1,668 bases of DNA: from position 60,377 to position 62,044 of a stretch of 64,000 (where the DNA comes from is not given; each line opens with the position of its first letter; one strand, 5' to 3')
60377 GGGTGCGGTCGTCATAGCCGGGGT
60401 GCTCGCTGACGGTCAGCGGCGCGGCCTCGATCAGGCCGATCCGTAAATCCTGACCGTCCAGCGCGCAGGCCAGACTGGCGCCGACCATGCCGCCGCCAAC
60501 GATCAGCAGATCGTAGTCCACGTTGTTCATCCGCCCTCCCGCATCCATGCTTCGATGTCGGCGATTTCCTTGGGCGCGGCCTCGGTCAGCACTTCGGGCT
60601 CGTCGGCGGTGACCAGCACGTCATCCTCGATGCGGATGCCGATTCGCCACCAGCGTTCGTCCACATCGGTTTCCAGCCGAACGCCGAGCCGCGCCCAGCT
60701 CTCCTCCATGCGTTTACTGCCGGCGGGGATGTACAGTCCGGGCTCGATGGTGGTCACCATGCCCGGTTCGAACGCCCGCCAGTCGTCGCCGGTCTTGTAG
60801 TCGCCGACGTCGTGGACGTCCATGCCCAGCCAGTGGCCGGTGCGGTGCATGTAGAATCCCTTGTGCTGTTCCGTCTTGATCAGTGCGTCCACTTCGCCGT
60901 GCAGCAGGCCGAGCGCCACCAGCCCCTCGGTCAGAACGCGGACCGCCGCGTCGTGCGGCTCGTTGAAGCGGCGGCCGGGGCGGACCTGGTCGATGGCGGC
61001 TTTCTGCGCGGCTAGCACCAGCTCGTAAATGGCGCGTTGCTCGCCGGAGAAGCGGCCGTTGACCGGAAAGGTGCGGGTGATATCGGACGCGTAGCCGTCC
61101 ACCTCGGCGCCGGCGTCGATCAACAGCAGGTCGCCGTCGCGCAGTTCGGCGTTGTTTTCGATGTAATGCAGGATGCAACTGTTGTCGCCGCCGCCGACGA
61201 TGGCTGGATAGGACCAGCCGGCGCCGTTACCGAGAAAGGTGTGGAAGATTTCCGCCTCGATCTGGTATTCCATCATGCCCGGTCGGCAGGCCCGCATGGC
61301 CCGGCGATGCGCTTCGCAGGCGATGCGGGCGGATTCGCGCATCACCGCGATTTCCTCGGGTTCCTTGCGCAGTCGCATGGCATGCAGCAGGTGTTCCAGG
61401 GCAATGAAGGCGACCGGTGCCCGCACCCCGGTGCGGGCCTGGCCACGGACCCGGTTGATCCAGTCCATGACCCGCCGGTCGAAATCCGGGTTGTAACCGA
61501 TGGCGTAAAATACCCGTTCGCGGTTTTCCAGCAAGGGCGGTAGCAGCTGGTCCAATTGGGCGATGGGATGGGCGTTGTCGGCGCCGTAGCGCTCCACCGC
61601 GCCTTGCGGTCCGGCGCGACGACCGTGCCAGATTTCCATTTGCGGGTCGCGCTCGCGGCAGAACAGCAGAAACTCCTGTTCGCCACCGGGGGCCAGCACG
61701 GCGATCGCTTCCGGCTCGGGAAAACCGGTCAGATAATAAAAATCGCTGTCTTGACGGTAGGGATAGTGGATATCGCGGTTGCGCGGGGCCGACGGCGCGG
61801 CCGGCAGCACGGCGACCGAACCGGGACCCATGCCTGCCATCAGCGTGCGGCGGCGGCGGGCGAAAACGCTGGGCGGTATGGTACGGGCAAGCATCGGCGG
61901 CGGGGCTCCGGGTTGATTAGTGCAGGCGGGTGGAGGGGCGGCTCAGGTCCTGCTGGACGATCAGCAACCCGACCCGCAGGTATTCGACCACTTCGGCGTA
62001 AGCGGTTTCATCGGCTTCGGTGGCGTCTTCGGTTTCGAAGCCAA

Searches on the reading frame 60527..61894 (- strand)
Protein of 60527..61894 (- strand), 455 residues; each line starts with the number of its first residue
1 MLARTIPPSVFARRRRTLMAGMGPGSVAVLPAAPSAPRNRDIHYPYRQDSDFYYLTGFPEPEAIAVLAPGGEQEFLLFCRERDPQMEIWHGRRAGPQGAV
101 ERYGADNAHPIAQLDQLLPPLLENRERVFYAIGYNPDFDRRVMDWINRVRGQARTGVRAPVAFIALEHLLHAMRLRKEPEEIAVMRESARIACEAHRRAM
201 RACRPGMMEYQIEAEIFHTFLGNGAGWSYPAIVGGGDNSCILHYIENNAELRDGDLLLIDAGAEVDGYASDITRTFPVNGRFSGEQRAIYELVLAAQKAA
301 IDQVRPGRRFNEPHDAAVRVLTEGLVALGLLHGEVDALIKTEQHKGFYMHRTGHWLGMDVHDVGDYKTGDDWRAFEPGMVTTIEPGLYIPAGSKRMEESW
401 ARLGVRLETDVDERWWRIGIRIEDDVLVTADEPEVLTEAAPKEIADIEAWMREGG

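Call 78: search_protein_families(library=pfam, proteins=[window:60527-61894:-], max_evalue=0.00001)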
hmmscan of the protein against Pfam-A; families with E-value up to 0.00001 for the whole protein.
window:60527-61894:- (455 aa): 2 families
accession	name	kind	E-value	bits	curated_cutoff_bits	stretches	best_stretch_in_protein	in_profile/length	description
PF00557.29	Peptidase_M24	-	5.6e-69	232.5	23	1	184-430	2-208/208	Metallopeptidase family M24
PF05195.22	AMP_N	-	2.8e-42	143.7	24.6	1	11-129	1-121/121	Aminopeptidase P, N-terminal domain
